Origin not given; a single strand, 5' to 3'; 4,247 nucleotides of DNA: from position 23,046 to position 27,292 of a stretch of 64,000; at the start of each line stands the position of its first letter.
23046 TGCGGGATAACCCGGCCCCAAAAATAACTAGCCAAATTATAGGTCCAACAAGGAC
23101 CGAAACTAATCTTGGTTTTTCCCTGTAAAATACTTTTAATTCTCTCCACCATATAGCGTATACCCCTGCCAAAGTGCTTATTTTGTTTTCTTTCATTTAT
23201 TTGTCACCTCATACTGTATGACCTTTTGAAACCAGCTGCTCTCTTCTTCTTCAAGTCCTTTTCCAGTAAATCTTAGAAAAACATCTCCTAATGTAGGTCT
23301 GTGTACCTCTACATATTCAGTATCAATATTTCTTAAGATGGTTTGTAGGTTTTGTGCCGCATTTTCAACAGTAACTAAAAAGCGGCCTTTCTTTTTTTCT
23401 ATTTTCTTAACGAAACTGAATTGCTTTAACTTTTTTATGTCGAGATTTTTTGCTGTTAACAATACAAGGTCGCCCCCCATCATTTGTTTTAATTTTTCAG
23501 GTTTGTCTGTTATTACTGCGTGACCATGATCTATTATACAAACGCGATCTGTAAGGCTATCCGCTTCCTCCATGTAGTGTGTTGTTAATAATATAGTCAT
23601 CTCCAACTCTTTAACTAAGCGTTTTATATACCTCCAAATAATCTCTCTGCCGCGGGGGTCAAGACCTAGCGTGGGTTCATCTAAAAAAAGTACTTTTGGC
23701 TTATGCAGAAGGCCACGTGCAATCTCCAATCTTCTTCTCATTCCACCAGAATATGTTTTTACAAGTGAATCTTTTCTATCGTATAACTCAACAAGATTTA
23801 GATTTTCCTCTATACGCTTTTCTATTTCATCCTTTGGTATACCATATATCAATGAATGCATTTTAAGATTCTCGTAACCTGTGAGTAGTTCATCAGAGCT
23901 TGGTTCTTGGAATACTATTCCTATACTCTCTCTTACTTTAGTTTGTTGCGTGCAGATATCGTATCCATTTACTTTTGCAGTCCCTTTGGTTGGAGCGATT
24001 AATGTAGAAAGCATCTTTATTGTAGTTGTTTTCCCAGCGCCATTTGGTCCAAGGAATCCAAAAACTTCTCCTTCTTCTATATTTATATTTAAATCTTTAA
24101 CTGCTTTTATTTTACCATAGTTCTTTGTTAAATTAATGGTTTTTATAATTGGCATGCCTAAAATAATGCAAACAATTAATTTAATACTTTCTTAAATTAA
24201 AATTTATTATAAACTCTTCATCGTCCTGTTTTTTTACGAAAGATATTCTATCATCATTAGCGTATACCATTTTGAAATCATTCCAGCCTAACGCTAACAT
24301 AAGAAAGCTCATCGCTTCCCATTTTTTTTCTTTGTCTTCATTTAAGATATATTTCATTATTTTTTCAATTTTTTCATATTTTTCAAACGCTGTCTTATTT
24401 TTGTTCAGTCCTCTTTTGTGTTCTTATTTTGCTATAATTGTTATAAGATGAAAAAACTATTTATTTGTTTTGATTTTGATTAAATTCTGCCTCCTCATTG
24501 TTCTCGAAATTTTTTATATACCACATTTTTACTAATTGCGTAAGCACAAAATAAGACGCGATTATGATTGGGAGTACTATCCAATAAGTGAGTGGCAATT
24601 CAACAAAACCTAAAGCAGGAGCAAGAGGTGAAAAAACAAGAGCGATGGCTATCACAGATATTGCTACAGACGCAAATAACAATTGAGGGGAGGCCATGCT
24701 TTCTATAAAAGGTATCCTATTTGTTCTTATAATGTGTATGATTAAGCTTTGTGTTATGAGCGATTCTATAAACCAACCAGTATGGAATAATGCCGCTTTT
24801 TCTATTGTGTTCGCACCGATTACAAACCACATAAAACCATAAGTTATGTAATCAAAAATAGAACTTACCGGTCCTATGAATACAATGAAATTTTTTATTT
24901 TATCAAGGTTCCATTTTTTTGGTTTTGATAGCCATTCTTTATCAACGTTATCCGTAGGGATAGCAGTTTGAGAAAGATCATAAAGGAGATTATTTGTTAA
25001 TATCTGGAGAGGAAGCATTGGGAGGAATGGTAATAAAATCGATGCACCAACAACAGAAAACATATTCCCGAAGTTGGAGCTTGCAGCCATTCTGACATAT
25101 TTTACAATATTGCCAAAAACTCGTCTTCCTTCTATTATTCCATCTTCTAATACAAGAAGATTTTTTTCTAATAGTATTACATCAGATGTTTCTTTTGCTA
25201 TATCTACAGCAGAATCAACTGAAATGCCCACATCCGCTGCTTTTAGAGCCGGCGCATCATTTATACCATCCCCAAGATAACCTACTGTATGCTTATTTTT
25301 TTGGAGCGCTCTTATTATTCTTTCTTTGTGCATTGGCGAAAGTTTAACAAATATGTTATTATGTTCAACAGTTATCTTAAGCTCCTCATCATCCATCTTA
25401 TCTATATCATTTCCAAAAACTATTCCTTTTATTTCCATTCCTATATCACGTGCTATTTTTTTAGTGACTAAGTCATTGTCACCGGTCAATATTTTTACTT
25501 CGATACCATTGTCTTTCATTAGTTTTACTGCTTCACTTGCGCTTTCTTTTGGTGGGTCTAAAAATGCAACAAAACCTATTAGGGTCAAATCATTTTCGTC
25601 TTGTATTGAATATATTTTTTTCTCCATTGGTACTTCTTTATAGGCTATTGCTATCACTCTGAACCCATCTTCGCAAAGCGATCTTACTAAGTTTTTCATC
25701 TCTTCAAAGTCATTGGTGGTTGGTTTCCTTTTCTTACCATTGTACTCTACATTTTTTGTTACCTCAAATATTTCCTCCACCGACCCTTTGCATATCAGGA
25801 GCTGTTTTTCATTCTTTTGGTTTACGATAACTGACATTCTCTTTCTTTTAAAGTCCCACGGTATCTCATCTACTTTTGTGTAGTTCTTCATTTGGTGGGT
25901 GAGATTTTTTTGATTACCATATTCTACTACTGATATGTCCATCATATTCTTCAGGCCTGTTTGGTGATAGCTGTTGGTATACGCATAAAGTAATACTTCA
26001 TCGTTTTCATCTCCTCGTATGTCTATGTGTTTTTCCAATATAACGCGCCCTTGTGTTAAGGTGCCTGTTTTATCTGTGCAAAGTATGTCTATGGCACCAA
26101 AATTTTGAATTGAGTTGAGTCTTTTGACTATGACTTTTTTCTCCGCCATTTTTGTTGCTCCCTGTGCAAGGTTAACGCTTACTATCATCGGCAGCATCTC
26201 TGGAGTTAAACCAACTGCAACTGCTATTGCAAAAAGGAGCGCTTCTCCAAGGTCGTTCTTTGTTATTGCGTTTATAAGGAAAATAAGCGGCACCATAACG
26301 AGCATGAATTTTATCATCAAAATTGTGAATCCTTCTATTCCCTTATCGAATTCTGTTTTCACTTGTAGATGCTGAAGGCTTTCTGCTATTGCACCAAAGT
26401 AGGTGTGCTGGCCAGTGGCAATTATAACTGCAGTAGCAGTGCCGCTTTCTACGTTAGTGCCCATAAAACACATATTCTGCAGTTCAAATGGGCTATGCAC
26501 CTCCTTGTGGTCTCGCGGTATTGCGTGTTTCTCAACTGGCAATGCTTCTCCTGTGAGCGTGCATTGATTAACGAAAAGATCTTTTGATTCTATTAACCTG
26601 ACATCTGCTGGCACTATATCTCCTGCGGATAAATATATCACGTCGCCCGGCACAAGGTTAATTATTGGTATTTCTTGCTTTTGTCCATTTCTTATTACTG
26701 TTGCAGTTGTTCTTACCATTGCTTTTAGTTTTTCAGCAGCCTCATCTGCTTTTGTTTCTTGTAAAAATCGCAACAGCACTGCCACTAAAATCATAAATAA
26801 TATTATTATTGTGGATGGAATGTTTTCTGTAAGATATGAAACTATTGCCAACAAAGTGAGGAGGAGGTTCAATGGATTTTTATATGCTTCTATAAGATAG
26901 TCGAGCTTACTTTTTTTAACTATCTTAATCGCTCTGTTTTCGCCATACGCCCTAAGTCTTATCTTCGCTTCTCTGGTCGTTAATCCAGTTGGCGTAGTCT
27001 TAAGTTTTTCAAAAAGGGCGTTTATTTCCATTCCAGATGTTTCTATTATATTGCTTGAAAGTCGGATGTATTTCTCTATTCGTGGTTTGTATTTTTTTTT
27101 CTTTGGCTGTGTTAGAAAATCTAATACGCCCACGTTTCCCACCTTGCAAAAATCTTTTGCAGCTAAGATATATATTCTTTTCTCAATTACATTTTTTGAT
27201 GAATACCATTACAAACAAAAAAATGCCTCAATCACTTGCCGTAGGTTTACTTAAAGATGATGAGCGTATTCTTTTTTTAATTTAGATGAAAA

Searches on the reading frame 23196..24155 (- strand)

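Call 10: search_protein_families(library=pfam, proteins=[window:23196-24155:-], max_evalue=0.00001)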
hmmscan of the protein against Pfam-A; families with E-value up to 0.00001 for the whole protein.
window:23196-24155:- (320 aa): 4 families
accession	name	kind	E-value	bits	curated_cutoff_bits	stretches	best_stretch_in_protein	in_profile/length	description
PF00005.33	ABC_tran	-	3.3e-34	118.9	25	1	19-162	1-136/137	ABC transporter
PF13304.12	AAA_21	-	1.7e-08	35.4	27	0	118-193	221-298/304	AAA domain, putative AbiEii toxin, Type IV TA system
PF13175.12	AAA_15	-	4.1e-07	30.4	32.1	0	11-111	9-92/374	AAA ATPase domain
PF13732.12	DrrA1-3_C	-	6.9e-07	30.3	27.4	1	219-295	3-79/81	ATP-binding protein DrrA1-3-like, C-terminal domain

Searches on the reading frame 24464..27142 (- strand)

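Call 10: search_protein_families(library=pfam, proteins=[window:24464-27142:-], max_evalue=0.00001)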
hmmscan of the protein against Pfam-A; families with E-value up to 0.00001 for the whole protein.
window:24464-27142:- (893 aa): 5 families
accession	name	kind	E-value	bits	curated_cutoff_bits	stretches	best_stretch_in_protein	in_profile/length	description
PF00122.25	E1-E2_ATPase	-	9.3e-47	159.3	28.1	1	142-335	2-181/181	E1-E2 ATPase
PF00689.26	Cation_ATPase_C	-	4.5e-20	72.6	27.3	1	706-874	1-175/175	Cation transporting ATPase, C-terminus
PF00702.32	Hydrolase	-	5.8e-17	63.2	26.4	1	351-637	1-191/191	haloacid dehalogenase-like hydrolase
PF00690.31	Cation_ATPase_N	-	2.6e-11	43.4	20.4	1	38-102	4-69/69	Cation transporter/ATPase, N-terminus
PF13246.12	Cation_ATPase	-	9.5e-09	35.6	21.7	1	402-460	25-86/91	Cation transport ATPase (P-type)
